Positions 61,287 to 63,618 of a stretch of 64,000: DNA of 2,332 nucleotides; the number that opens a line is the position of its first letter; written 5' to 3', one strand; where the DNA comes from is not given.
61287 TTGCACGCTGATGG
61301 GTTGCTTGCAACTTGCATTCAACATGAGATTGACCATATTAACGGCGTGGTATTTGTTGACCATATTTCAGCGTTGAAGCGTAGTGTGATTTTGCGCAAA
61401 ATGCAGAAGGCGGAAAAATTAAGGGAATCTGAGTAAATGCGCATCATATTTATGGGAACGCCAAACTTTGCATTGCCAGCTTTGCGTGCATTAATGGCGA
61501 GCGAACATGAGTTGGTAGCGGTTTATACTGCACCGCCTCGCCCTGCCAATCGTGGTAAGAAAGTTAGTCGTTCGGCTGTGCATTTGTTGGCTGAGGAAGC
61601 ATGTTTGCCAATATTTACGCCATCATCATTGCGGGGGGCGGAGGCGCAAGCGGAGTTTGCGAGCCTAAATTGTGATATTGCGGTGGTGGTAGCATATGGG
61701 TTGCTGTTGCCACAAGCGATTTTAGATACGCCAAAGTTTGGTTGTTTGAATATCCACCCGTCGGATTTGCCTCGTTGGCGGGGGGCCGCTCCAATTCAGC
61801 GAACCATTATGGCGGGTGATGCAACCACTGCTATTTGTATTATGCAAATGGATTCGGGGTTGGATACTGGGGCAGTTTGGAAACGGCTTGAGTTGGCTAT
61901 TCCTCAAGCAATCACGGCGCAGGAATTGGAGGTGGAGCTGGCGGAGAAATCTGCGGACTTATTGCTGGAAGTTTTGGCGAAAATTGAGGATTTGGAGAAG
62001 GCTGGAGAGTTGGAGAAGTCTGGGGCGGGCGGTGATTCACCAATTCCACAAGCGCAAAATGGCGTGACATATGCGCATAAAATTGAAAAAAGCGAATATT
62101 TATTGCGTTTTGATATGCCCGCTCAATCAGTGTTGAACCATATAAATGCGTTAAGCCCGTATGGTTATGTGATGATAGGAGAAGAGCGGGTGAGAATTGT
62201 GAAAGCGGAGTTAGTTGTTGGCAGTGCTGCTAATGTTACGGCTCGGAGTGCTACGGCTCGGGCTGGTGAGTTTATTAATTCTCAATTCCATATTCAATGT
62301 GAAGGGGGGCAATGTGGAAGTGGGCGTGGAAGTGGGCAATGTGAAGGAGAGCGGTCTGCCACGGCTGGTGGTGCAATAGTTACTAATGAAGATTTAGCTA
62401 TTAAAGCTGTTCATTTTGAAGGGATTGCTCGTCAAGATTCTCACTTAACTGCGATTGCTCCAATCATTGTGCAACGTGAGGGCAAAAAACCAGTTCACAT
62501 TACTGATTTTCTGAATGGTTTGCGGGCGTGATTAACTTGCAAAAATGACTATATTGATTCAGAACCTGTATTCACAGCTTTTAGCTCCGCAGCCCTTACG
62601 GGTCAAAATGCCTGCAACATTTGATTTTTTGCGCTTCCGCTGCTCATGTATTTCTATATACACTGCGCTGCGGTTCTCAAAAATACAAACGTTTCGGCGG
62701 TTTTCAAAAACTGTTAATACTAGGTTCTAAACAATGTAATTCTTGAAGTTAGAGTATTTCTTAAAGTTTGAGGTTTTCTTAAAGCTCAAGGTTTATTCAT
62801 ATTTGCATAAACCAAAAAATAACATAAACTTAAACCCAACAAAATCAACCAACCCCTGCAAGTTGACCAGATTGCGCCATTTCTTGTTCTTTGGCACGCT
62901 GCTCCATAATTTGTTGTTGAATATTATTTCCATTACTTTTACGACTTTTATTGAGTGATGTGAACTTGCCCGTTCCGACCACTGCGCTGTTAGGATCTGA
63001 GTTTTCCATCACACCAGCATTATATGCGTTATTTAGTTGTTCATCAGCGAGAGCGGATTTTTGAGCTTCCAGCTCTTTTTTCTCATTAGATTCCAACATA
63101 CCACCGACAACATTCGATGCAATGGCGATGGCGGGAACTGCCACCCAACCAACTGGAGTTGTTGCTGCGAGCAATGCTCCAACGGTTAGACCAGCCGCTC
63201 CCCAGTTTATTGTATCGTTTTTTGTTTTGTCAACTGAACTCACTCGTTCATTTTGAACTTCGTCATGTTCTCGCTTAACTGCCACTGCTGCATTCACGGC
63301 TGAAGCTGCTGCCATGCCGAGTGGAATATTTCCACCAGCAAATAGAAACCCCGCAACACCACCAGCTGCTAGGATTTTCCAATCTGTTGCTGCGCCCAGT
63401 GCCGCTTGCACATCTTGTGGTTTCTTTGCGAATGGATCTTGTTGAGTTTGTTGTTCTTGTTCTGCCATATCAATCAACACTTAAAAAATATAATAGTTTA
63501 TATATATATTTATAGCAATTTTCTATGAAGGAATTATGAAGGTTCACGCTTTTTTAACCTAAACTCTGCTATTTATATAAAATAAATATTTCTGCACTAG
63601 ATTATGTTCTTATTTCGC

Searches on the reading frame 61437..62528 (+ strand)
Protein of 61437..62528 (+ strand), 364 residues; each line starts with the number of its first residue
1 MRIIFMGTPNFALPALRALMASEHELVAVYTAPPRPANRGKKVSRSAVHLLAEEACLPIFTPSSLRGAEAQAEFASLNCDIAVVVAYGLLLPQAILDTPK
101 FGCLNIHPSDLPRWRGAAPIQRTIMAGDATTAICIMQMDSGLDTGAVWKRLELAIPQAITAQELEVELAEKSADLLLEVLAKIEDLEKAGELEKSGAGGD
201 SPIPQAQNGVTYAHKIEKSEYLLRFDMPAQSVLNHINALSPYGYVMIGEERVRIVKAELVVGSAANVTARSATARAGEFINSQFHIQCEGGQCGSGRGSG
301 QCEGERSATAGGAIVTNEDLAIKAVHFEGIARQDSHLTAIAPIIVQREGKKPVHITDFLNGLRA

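Call 26: find_encoding_contigs(protein=window:61437-62528:+, flank=10000, max_places=4)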
Protein window:61437-62528:+ (364 aa): 1 contig read that carries it; 1 place shown.
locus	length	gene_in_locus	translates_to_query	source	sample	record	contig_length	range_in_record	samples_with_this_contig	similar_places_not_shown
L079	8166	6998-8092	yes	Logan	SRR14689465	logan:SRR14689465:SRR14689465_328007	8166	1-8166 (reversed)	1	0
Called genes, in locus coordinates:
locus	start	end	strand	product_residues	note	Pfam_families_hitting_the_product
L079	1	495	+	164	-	?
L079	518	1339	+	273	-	PF00510:COX3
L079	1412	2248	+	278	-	-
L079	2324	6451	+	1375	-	PF00133:tRNA-synt_1, PF09334:tRNA-synt_1g, PF13302:Acetyltransf_3, PF00583:Acetyltransf_1 (weak), PF08264:Anticodon_1, PF19302:DUF5915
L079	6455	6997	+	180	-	PF01327:Pep_deformylase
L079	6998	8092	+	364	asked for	PF00551:Formyl_trans_N, PF02911:Formyl_trans_C (weak)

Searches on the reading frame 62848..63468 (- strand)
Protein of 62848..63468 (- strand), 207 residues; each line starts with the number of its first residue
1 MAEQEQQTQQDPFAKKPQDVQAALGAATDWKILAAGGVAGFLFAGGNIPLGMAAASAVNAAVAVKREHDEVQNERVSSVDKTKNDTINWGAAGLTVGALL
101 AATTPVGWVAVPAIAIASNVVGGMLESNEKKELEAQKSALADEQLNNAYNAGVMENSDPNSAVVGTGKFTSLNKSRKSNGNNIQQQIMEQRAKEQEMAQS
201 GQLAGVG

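Call 37: find_encoding_contigs(protein=window:62848-63468:-, flank=10000, max_places=4)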
Protein window:62848-63468:- (207 aa): 5 contigs read that carry it; 3 places shown.
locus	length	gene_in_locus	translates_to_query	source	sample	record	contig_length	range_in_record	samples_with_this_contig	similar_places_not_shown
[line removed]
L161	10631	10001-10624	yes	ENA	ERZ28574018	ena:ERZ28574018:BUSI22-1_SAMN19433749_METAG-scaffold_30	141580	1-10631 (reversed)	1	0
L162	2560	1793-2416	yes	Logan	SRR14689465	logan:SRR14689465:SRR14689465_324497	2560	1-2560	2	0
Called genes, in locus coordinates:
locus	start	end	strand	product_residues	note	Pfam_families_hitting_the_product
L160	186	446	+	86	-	-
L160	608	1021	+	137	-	PF00383:dCMP_cyt_deam_1, PF14437:MafB19-deam, PF14439:Bd3614-deam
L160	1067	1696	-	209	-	-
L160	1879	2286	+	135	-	PF02617:ClpS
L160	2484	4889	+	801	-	PF02861:Clp_N, PF23569:NBD_SMAX1 (weak), PF00004:AAA, PF17871:AAA_lid_9, PF07724:AAA_2, PF00004:AAA, PF07728:AAA_5, PF10431:ClpB_D2-small, +9 more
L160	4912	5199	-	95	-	-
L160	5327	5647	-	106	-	-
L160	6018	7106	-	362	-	PF00926:DHBP_synthase, PF00925:GTP_cyclohydro2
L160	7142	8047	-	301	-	PF03741:TerC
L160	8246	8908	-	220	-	PF13677:MotB_plug, PF00691:OmpA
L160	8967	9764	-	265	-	PF01618:MotA_ExbB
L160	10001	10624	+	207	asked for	-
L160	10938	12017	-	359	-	PF00551:Formyl_trans_N, PF02911:Formyl_trans_C (weak)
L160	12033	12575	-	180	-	PF01327:Pep_deformylase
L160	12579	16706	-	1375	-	PF00133:tRNA-synt_1, PF09334:tRNA-synt_1g, PF13302:Acetyltransf_3, PF00583:Acetyltransf_1 (weak), PF08264:Anticodon_1, PF19302:DUF5915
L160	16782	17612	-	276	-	-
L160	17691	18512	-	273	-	PF00510:COX3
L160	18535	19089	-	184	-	PF04442:CtaG_Cox11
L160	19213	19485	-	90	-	PF01722:BolA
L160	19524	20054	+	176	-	PF00226:DnaJ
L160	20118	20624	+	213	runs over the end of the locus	PF06055:ExoD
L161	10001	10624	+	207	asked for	-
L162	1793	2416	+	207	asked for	-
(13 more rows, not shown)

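Call 72: search_protein_families(library=pfam, proteins=[L160:1067-1696:-, L160:16782-17612:-, L160:10001-10624:+], max_evalue=0.01)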
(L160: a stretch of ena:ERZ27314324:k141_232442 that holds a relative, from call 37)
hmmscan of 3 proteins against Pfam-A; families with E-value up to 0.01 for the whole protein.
L160:1067-1696:- (209 aa): 0 families

L160:16782-17612:- (276 aa): 1 family
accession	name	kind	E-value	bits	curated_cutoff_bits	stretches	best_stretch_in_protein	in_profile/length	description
PF02104.20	SURF1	-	2.7e-40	139.3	23.4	1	39-243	4-204/205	SURF1 family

L160:10001-10624:+ (207 aa): 0 families
